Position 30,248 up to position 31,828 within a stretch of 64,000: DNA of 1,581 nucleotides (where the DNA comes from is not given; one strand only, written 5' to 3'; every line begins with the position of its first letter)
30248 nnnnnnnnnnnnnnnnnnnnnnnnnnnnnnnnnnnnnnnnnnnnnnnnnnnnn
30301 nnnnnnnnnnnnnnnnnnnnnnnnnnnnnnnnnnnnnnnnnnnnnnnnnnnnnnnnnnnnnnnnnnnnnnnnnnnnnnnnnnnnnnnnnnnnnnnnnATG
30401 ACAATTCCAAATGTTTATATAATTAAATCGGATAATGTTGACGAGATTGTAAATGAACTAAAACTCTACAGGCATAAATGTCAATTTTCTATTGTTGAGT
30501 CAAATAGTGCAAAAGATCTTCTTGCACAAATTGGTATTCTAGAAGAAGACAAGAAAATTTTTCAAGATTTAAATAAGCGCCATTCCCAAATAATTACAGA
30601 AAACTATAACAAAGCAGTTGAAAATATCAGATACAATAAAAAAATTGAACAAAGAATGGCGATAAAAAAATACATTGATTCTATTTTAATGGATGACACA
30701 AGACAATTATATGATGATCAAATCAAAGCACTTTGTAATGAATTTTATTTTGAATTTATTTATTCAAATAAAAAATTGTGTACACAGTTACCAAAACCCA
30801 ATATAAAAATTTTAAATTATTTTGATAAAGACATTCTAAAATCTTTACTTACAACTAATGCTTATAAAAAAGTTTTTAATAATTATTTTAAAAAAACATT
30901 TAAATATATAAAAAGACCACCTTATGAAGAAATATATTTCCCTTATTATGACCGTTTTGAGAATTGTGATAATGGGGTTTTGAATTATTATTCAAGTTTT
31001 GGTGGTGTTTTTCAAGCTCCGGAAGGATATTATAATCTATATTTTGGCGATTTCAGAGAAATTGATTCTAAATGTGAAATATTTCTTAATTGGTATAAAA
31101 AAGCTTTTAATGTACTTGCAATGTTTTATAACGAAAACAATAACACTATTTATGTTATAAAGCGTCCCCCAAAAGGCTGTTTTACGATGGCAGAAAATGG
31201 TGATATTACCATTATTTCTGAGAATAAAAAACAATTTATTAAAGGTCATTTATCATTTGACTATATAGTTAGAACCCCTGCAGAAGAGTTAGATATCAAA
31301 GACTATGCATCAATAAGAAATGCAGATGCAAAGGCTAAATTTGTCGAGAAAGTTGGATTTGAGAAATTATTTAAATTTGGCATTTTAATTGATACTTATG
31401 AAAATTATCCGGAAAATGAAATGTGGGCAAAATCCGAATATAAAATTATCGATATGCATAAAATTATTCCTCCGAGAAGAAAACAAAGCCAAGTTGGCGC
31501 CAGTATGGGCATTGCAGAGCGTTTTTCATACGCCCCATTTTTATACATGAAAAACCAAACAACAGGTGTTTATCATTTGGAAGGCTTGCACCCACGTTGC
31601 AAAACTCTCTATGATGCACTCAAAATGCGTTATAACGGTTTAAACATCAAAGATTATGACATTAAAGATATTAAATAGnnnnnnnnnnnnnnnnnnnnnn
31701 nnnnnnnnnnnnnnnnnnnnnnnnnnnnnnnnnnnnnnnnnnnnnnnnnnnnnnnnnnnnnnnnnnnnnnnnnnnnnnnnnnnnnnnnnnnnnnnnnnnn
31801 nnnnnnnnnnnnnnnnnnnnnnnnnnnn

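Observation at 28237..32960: Five-gene co-directional operon of orphan proteins ending in a dGTPase-like HD enzyme: a candidate novel defence system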

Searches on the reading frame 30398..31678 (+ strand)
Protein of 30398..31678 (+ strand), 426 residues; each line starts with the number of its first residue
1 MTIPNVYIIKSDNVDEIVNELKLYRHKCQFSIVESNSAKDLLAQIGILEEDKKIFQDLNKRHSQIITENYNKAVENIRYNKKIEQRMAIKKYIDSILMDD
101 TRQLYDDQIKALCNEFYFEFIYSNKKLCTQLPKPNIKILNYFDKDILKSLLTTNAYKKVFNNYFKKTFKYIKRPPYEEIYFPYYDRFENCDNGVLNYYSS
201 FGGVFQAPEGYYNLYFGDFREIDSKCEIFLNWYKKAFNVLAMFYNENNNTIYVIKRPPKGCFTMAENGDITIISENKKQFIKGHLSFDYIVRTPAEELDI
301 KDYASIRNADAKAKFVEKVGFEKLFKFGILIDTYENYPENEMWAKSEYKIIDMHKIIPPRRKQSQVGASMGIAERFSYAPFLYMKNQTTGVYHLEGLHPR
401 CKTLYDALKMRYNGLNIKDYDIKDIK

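Call 7: search_protein_families(library=pfam, proteins=[window:30398-31678:+], max_evalue=1)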
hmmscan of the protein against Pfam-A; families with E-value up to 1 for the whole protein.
window:30398-31678:+ (426 aa): 0 families

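Call 8: search_protein_families(library=padloc, proteins=[window:30398-31678:+], max_evalue=1)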
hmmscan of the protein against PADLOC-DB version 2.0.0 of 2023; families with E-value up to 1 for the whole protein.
window:30398-31678:+ (426 aa): 0 families

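Call 9: search_protein_families(library=phrogs, proteins=[window:30398-31678:+], max_evalue=1)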
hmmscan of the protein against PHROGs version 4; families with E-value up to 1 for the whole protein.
window:30398-31678:+ (426 aa): 1 family
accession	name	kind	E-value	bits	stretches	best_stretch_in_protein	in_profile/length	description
phrog_27184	-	unknown function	0.12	13.9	1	62-128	4-67/73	-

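Call 10: search_protein_families(library=ncbifam, proteins=[window:30398-31678:+], max_evalue=1)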
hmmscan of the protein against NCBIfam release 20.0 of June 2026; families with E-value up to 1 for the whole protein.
window:30398-31678:+ (426 aa): 1 family
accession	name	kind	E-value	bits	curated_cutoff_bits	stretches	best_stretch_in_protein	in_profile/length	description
TIGR01605.1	PYST-D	paralog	0.49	10.3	41.4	1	242-256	23-37/55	Plasmodium yoelii subtelomeric family PYST-D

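Call 14: find_homologous_proteins(query=window:30398-31678:+, max_evalue=0.001)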
Query window:30398-31678:+ (426 aa): 101 proteins with E <= 0.001 among 2819 candidates.
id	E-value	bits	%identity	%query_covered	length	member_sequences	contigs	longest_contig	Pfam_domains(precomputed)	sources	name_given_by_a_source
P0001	6.8e-286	966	100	100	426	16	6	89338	-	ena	-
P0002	7.1e-220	749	78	100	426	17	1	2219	-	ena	-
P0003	1.4e-85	306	41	100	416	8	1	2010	-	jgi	jgi:hypothetical protein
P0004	2.4e-82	296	39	100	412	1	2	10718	-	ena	-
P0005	2.0e-77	279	38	100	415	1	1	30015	-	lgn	-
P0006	5.0e-77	278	40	100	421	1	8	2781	-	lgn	-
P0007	2.4e-76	276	39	100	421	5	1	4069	-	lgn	-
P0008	3.9e-76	275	38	99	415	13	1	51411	-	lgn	-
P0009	6.9e-76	274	39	100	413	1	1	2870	-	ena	-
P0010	7.9e-76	274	39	100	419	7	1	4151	-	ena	-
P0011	1.3e-75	273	38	100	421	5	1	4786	-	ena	-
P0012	1.4e-75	273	40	99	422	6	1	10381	-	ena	-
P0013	2.1e-75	273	39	99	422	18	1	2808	-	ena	-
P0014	3.8e-75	272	38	100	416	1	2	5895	-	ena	-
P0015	1.2e-73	267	40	99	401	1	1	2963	-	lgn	-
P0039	3.5e-68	249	37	100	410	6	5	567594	-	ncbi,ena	-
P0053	3.1e-60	223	40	75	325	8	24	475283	-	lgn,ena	-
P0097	4.6e-28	117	44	42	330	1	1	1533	PF20530.4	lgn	-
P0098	4.8e-21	94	43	30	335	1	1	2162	PF20530.4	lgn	-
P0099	7.3e-21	93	39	41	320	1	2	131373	PF20530.4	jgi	jgi:hypothetical protein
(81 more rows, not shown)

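Call 16: find_related_loci(query=A1, collection=genome_contigs, flank=8000)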
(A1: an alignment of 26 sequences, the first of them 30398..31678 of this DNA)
Query A1 (426 aa) in genome_contigs; peptide patterns used: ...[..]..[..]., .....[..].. (x = any residue, [..] = any of these).
73 stretches matched a pattern; 21 encode a relative of the query (tblastn E <= 1e-3); 21 distinct loci.
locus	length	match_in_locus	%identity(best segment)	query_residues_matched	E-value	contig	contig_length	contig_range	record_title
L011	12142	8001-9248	41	3-426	5e-95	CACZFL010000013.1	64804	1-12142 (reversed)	uncultured bacterium isolate RUG12575 genome assembly, contig: RUG12575_asm_13, whole genome shotgun sequence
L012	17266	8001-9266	39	3-426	3e-85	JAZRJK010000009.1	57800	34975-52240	MAG: Candidatus Gastranaerophilaceae bacterium isolate T1900045467_YK20190158.MAGScoT_cleanbin_000009 SGB_7215_k141_4480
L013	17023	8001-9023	43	90-426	4e-70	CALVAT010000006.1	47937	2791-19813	MAG: Candidatus Gastranaerophilales bacterium isolate BRZ_PT__bin79 genome assembly, contig: BRZ_PT__NODE_1247_length_47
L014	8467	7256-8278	42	90-426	2e-69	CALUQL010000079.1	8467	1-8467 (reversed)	MAG: Candidatus Gastranaerophilales bacterium isolate BRZ_SL__bin62 genome assembly, contig: BRZ_SL__NODE_15382_length_8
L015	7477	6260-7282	42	90-426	7e-69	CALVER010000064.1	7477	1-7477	MAG: Candidatus Gastranaerophilales bacterium isolate BRZ_RB__bin26 genome assembly, contig: BRZ_RB__NODE_15475_length_7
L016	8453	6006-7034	42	90-426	2e-67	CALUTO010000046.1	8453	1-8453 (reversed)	MAG: Candidatus Gastranaerophilales bacterium isolate BRZ_KF__bin5 genome assembly, contig: BRZ_KF__NODE_13441_length_84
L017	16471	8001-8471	59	270-426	3e-57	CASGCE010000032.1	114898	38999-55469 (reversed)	uncultured bacterium isolate SI.B5.metabat-bins.116 genome assembly, contig: SI.B5.metabat-bins.116.fa_k141_372513, whol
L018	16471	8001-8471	59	270-426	3e-57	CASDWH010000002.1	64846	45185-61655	uncultured bacterium isolate SI.O35.metabat-bins.87 genome assembly, contig: SI.O35.metabat-bins.87.fa_k141_28622, whole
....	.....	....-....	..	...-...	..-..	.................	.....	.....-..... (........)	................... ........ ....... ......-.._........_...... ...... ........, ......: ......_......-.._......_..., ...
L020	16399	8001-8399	58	289-426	1e-48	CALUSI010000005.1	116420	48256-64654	MAG: Candidatus Gastranaerophilales bacterium isolate BRZ_N__bin145 genome assembly, contig: BRZ_N__NODE_431_length_1164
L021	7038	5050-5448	58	289-426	2e-48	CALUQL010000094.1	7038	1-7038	MAG: Candidatus Gastranaerophilales bacterium isolate BRZ_SL__bin62 genome assembly, contig: BRZ_SL__NODE_20421_length_7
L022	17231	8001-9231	50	229-426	2e-48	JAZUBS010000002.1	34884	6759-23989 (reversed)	MAG: Candidatus Gastranaerophilaceae bacterium isolate T1900045317_YK20190006.MAGScoT_cleanbin_000004 SGB_6308_k141_9946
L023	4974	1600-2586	35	90-426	3e-45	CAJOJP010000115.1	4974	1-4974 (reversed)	Candidatus Gastranaerophilales bacterium isolate Red_deer_4_mag_64 genome assembly, contig: scaffold_30399, whole genome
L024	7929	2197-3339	33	46-426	9e-44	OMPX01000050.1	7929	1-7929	uncultured bacterium isolate RUG770 genome assembly, contig: k87_7701176, whole genome shotgun sequence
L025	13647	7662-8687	33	80-426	8e-44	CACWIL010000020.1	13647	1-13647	uncultured bacterium isolate RUG10609 genome assembly, contig: RUG10609_asm_20, whole genome shotgun sequence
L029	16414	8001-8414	36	281-425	3e-21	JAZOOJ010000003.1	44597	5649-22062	MAG: Clostridia bacterium isolate T1900045631_YK20190325.MAGScoT_cleanbin_000010 SGB_8057_k141_926482, whole genome shot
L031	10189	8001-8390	36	289-425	3e-19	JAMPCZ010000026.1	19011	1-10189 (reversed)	MAG: Muribaculaceae bacterium isolate NALB_7821b_15 Scaffold_#26__SCF_026___19011_bp, whole genome shotgun sequence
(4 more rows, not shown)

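Call 22: search_solved_structures(query=A1, max_evalue=10)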
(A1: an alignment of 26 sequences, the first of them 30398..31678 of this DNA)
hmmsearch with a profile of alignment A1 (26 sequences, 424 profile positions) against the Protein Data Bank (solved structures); distinct sequences matched with E-value up to 10: 4.
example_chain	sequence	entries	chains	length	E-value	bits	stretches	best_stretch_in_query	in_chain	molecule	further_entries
4a5p_A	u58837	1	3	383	0.18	14.2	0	247-306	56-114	PROTEIN MXIA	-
4zsz_A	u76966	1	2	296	0.51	12.7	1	43-121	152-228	Uncharacterized Fusion Protein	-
4zsv_A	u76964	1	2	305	2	10.8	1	43-121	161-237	Uncharacterized protein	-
4zsx_A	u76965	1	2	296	2.1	10.7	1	43-121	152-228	Uncharacterized Fusion Protein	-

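Call 23: find_encoding_contigs(protein=P0039, flank=10000, max_places=2)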
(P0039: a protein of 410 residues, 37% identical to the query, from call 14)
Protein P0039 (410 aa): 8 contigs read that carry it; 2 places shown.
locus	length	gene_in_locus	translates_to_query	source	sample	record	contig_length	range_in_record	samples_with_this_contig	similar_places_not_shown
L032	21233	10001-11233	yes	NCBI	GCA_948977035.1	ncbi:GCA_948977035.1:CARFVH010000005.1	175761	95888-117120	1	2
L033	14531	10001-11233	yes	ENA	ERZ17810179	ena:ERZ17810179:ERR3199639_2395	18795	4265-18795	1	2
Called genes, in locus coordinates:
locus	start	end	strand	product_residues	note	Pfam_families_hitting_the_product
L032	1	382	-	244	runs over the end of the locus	PF07799:DUF1643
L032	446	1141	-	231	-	PF07799:DUF1643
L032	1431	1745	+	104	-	PF13560:HTH_31, PF12844:HTH_19, PF13443:HTH_26, PF01381:HTH_3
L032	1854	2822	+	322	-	-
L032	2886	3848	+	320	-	PF25583:WCX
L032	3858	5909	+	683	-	PF03235:GmrSD_N, PF07510:GmrSD_C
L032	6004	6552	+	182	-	PF00091:Tubulin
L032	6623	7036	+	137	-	PF11149:DUF2924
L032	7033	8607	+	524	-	PF00239:Resolvase, PF07508:Recombinase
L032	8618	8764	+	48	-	-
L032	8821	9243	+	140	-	-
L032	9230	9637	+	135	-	-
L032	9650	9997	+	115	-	-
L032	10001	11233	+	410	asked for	-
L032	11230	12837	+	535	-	PF14903:WG_beta_rep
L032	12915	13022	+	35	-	-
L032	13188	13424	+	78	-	-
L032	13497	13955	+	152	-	-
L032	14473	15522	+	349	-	PF04233:Phage_Mu_F, PF00277:SAA (weak)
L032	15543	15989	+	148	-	-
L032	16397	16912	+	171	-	PF02577:BFN_dom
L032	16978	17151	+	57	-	-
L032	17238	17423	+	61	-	-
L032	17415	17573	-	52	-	-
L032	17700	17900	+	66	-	PF08984:DUF1858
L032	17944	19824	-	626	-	-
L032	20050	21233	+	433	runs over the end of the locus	PF01134:GIDA, PF01266:DAO (faint), PF13450:NAD_binding_8 (weak)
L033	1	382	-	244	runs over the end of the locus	PF07799:DUF1643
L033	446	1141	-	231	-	PF07799:DUF1643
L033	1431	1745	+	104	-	PF13560:HTH_31, PF12844:HTH_19, PF13443:HTH_26, PF01381:HTH_3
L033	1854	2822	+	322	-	-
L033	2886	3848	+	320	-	PF25583:WCX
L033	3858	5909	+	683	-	PF03235:GmrSD_N, PF07510:GmrSD_C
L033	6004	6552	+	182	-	PF00091:Tubulin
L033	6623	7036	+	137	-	PF11149:DUF2924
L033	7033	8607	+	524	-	PF00239:Resolvase, PF07508:Recombinase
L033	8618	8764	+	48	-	-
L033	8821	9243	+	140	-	-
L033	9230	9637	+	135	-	-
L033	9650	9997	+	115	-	-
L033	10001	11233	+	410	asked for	-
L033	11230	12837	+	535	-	PF14903:WG_beta_rep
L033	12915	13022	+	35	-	-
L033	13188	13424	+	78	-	-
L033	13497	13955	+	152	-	-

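Call 24: find_encoding_contigs(protein=P0053, flank=10000, max_places=2)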
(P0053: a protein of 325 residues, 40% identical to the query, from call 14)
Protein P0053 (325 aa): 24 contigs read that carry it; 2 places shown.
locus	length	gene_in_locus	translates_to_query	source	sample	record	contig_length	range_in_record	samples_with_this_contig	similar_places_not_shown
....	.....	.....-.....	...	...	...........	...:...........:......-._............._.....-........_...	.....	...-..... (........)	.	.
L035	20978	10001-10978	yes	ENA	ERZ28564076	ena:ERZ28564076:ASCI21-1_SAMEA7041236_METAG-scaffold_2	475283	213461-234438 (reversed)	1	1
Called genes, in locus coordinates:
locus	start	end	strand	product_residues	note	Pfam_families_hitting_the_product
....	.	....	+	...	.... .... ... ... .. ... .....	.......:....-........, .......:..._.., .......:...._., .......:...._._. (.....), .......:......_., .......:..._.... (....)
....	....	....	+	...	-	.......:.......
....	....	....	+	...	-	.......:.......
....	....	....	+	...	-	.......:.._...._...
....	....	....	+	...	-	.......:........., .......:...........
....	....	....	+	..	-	-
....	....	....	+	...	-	-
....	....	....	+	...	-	-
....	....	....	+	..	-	-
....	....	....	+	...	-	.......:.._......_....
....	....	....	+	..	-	-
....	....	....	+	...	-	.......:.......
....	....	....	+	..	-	-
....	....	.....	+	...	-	-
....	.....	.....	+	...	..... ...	-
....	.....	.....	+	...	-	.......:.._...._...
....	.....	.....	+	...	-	-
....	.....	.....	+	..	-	-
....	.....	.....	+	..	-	-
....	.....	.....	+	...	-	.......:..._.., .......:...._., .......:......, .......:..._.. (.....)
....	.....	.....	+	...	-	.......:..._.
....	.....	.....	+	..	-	-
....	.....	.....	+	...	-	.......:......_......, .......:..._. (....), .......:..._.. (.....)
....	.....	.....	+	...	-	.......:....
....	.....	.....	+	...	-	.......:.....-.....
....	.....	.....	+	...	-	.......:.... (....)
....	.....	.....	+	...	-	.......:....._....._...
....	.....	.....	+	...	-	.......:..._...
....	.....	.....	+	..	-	-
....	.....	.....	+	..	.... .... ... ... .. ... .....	-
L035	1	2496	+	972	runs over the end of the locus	PF00580:UvrD-helicase, PF13245:AAA_19, PF13361:UvrD_C, PF13538:UvrD_C_2 (faint), PF12705:PDDEXK_1, PF01930:Cas_Cas4 (weak)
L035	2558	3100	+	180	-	PF00091:Tubulin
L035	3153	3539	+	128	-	PF11149:DUF2924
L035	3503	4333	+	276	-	PF14903:WG_beta_rep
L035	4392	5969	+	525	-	PF00239:Resolvase, PF07508:Recombinase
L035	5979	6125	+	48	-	-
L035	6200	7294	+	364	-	-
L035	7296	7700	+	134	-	-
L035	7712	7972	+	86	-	-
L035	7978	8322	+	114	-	PF01807:Zn_ribbon_DnaG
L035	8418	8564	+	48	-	-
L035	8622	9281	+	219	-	PF00091:Tubulin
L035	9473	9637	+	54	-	-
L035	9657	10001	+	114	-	-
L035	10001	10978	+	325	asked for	-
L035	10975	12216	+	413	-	PF14903:WG_beta_rep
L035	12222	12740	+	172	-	-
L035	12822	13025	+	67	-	-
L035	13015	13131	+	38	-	-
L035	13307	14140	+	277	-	PF13481:AAA_25, PF03796:DnaB_C, PF06745:ATPase, PF13173:AAA_14 (faint)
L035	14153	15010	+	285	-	PF00078:RVT_1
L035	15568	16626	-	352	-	-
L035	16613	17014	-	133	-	-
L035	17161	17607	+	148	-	PF01047:MarR, PF12802:MarR_2, PF13412:HTH_24 (weak), PF22536:WHD_POLR3C (faint), PF13601:HTH_34 (weak)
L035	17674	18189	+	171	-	PF02577:BFN_dom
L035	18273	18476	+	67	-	-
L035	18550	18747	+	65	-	-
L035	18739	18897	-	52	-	-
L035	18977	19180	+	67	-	PF08984:DUF1858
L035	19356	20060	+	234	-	-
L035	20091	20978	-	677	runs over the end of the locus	-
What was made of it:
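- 30398..31678 (+): g4: a 426-aa protein. The N-terminal half (residues 1 to about 235) is mostly helical in the model and is the less conserved half. The C-terminal half (residues 239-418, nt 31112-31651) is a DUF6745-like domain. Paralogues carry WG_beta_rep in place of the N-terminal half (calls 14, 23, 24).
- On Prophage remnant: Some related elements have Phage_Mu_F and GH108 genes (calls 23, 24).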

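Call 29: predict_structure(alignment_id=A1)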
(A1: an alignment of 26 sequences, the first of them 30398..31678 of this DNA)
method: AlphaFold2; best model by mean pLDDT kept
length: 426 residues; sequences in the alignment: 26
mean_pLDDT: 76.7   pTM: 0.54
mean pLDDT of the five models: 76.7, 76.2, 75.2, 75.2, 75.1
residues with pLDDT >= 90: 53; 70-90: 277; 50-70: 76; < 50: 20
segments of 3 or more residues with pLDDT < 50: 173-175, 415-420, 424-426
pLDDT, mean of each block of 10 residues (from residue 1): 73 84 81 80 82 78 82 76 75 77 89 94 71 89 74 79 81 51 52 62 76 71 85 90 89 86 67 71 57 78 69 81 79 89 88 76 70 77 86 84 85 54 48
secondary structure, 60 per line:
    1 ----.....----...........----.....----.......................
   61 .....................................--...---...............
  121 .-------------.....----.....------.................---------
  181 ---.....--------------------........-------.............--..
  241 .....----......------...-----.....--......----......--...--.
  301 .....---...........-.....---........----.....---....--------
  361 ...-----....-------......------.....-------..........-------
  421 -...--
elements in order: E5-9 H14-24 E29-33 H38-97 H106-121 E135-139 H144-148 H155-171 H184-188 H209-216 H224-236 E239-245 E250-255 E262-264 E270-274 E277-282 H287-292 H300-305 H309-319 H321-325 E329-333 H341-345 E349-352 E361-363 E369-372 E380-385 E392-396 H404-413

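Call 32: fold_search(model_id=the predicted structure, library=pdb)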
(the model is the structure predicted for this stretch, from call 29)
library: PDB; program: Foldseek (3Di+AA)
matches with E <= 10: 285; with E <= 0.001: 0
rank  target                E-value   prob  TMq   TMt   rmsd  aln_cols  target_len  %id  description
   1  5wvz_A                5.3e-01  0.47  0.06  0.34  14.0        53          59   13  The crystal structure of Cren7 mutant L28F in complex with dsDNA (released 2017-04-26)
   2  4e7k_A                7.5e-01  0.07  0.09  0.10  22.4       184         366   17  PFV integrase Target Capture Complex (TCC-Mn), freeze-trapped prior to strand transfer, at 3.0 A resolution (released 2012-05-23)
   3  3qnj_A                7.9e-01  0.04  0.05  0.08  16.8        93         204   12  Crystal structure of the substrate binding domain of E.coli DnaK in complex with the antimicrobial peptide oncocin (released 2011-03-23)
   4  3lwh_A                9.9e-01  0.33  0.05  0.33  14.1        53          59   13  Crystal structure of Cren7-dsDNA complex (released 2010-05-26)
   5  3kxt_A                9.9e-01  0.30  0.06  0.38  13.9        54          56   15  Crystal structure of Sulfolobus Cren7-dsDNA complex (released 2010-06-09)
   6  5wvy_A                1.2e+00  0.30  0.06  0.34  14.1        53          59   13  The crystal structure of Cren7 mutant L28V in complex with dsDNA (released 2017-04-26)
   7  5wvw_A                1.2e+00  0.28  0.06  0.35  14.2        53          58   15  The crystal structure of Cren7 mutant L28A in complex with dsDNA (released 2017-04-26)
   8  5wwc_A                1.3e+00  0.30  0.06  0.39  14.1        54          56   15  The crystal structure of Cren7 mutant L28M in complex with dsDNA (released 2017-04-26)
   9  3oym_A                1.3e+00  0.05  0.08  0.09  21.9       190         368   16  Crystal structure of the PFV N224H mutant intasome bound to manganese (released 2010-11-17)
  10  4r55_A                1.4e+00  0.25  0.05  0.36  13.9        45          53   18  The crystal structure of a Cren7 mutant protein GR and dsDNA complex (released 2015-08-05)
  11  3dqg_A                1.4e+00  0.03  0.05  0.11  18.6       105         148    8  Peptide-binding domain of heat shock 70 kDa protein F, mitochondrial precursor, from Caenorhabditis elegans. (released 2008-07-22)
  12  3lwi_A                1.5e+00  0.21  0.06  0.34  14.2        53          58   15  Crystal structure of Cren7-dsDNA complex (released 2010-05-26)
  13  8ow1_OO               1.6e+00  0.07  0.08  0.12  12.4       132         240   10  Cryo-EM structure of the yeast Inner kinetochore bound to a CENP-A nucleosome. (released 2023-08-09)
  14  3l2q_A                1.6e+00  0.04  0.08  0.09  22.3       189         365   14  Crystal structure of the Prototype Foamy Virus (PFV) intasome in apo form (released 2010-02-09)
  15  7ef0_A                1.7e+00  0.02  0.07  0.14  19.4       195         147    9  Crystal structure of maize SHH2 SAWADEE domain in complex with an H3K9M peptide (released 2021-06-30)
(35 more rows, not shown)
